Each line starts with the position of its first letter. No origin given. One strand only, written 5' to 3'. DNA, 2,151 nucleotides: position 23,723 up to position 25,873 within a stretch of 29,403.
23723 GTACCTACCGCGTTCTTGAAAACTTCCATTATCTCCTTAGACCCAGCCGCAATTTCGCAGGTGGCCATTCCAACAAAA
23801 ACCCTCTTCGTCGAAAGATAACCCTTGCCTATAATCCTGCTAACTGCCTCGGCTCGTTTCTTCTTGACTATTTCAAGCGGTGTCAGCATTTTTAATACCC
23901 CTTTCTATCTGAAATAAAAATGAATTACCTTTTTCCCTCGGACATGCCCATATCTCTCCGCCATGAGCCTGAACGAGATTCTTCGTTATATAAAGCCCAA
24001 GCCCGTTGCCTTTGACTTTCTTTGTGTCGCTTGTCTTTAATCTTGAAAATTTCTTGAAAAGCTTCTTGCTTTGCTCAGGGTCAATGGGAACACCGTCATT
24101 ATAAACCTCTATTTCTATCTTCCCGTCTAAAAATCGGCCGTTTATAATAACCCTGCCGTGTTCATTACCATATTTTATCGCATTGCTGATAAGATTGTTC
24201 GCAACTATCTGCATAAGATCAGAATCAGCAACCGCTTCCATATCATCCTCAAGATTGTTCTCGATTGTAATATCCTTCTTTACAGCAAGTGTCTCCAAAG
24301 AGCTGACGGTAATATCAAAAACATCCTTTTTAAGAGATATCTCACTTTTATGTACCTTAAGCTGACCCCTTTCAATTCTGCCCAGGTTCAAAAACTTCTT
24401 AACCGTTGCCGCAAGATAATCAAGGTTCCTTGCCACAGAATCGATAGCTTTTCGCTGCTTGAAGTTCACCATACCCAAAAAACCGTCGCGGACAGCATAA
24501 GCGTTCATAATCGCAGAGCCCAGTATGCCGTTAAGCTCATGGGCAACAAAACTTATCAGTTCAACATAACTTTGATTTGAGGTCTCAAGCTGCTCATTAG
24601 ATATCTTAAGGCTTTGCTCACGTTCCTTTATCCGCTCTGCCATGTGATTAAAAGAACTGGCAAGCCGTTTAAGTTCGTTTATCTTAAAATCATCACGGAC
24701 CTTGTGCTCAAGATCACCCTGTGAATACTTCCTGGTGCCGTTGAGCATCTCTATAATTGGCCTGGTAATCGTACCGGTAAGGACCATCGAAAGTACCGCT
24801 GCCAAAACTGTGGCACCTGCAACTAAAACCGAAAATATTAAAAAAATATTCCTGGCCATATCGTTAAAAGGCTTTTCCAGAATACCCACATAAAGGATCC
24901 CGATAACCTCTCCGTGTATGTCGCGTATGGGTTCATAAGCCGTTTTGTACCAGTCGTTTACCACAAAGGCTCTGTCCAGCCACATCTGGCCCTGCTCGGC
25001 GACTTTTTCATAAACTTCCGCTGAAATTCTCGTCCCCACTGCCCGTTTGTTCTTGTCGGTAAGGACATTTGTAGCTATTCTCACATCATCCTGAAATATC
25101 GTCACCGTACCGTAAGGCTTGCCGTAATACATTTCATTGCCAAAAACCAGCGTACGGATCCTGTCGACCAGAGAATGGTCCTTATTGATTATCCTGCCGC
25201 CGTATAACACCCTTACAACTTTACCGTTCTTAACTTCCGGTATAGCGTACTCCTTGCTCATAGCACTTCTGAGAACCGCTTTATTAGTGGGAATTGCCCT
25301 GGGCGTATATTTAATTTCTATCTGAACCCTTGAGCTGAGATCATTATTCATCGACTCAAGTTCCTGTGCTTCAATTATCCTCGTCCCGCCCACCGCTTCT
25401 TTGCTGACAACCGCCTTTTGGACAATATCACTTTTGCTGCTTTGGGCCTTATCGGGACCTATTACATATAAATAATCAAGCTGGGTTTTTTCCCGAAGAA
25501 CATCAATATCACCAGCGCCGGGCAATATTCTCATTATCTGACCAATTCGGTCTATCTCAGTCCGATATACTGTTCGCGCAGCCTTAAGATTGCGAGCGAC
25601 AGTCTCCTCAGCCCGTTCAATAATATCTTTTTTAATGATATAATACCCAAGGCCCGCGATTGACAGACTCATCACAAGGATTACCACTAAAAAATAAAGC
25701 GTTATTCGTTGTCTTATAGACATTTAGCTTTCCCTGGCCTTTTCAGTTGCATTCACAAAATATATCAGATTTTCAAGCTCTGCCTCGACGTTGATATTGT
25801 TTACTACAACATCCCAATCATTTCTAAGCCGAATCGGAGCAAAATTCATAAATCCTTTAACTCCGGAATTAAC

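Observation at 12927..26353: Self-contained 13-gene hydrogen module: redox repressor, kinase, tetrameric [FeFe]-hydrogenase, all maturases, ammonia-lyase and accessory regulators in one apparent operon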

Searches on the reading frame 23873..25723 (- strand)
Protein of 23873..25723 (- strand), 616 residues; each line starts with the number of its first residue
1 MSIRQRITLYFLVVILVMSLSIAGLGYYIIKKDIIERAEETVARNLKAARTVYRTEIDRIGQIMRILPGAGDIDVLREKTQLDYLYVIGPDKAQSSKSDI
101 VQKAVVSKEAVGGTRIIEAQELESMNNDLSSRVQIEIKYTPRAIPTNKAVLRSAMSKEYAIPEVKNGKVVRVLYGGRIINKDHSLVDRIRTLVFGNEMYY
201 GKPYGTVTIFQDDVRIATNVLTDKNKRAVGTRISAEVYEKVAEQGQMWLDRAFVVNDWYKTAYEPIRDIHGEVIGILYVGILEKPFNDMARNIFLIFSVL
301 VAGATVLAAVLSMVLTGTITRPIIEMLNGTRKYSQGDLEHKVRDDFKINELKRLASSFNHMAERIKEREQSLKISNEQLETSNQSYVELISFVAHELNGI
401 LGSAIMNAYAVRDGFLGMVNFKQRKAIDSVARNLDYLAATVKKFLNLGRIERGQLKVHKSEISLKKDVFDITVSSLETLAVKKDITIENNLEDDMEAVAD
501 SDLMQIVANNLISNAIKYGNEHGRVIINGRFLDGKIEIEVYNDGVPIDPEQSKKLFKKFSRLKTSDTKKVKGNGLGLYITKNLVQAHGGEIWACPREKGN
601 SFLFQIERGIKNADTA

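Call 3: search_protein_families(library=pfam, proteins=[window:23873-25723:-])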
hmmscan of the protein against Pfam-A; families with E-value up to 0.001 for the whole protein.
window:23873-25723:- (616 aa): 7 families
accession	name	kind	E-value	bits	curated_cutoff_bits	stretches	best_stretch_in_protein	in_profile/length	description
PF17202.10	sCache_3_3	-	2.5e-33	115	28.8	1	179-292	3-106/107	Single cache domain 3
PF17201.10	Cache_3-Cache_2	-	1.4e-25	90.7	27.7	1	117-285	11-187/299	Cache 3/Cache 2 fusion domain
PF02518.31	HATPase_c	-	7.6e-23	81.5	26.4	1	500-606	2-107/111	Histidine kinase-, DNA gyrase B-, and HSP90-like ATPase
PF00672.30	HAMP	-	9.6e-10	39.1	25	1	315-366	2-52/53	HAMP domain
PF17203.10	sCache_3_2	-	1.3e-09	38.7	28.4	1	169-290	26-135/140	Single cache domain 3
PF13581.12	HATPase_c_2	-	1.2e-05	25.8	27.4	1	503-587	31-112/127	Histidine kinase-like ATPase domain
PF00512.31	HisKA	-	0.0002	21.8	26.9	1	388-453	4-66/66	His Kinase A (phospho-acceptor) domain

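Call 5: search_protein_families(library=ncbifam, proteins=[window:23873-25723:-])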
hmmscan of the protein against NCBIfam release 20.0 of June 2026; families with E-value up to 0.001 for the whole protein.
window:23873-25723:- (616 aa): 80 families (the best 25 are shown)
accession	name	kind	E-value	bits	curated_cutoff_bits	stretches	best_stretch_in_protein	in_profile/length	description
NF033092.0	HK_WalK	equivalog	1.7e-45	155.7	725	2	382-605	368-591/594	cell wall metabolism sensor histidine kinase WalK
TIGR01386.1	cztS_silS_copS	subfamily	3.2e-39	135.2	292.55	1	299-604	168-454/457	heavy metal sensor histidine kinase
NF012163.2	BaeS_SmeS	equivalog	1.1e-34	120.2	500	1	298-593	167-442/457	sensor histidine kinase efflux regulator BaeS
NF007837.0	PRK10549.1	equivalog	2.9e-33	115.3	603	1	300-597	169-446/466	envelope stress sensor histidine kinase BaeS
NF046044.1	PnpS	equivalog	2.2e-31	109.3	400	1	435-604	218-387/390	two-component system histidine kinase PnpS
NF033091.0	HK_VanS_ACDEFG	equivalog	4.8e-30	104.7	400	1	319-599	18-285/293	vancomycin resistance histidine kinase VanS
TIGR02956.1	TMAO_torS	equivalog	6.4e-29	100.7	676.5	1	419-607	494-681/967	TMAO reductase system sensor histidine kinase/response regulator TorS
NF052314.1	T9SS_HK_PorY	subfamily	1.5e-28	100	350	1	287-589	126-401/418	PorY family sensor histidine kinase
NF040691.1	MtrAB_MtrB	equivalog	1.7e-28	99.9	450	1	295-603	185-487/507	MtrAB system histidine kinase MtrB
NF041880.1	EPS_EpsF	equivalog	6.6e-28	97.4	900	1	377-594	265-476/492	response regulator EpsF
NF006800.0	PRK09303.1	equivalog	6.8e-28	97.7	342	1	349-605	112-374/383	histidine kinase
NF007898.0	PRK10604.1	equivalog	6.2e-27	94.8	478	1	324-604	165-419/433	two-component system sensor histidine kinase RstB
NF008312.0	PRK11100.1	equivalog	6.2e-27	94.6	356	1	264-597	152-462/477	two-component system sensor histidine kinase CreC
TIGR02966.1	phoR_proteo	equivalog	9e-27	94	334.2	1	387-603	115-330/333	phosphate regulon sensor histidine kinase PhoR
NF012226.0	AdeS_HK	equivalog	5e-26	91.7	500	1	295-605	61-350/353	two-component sensor histidine kinase AdeS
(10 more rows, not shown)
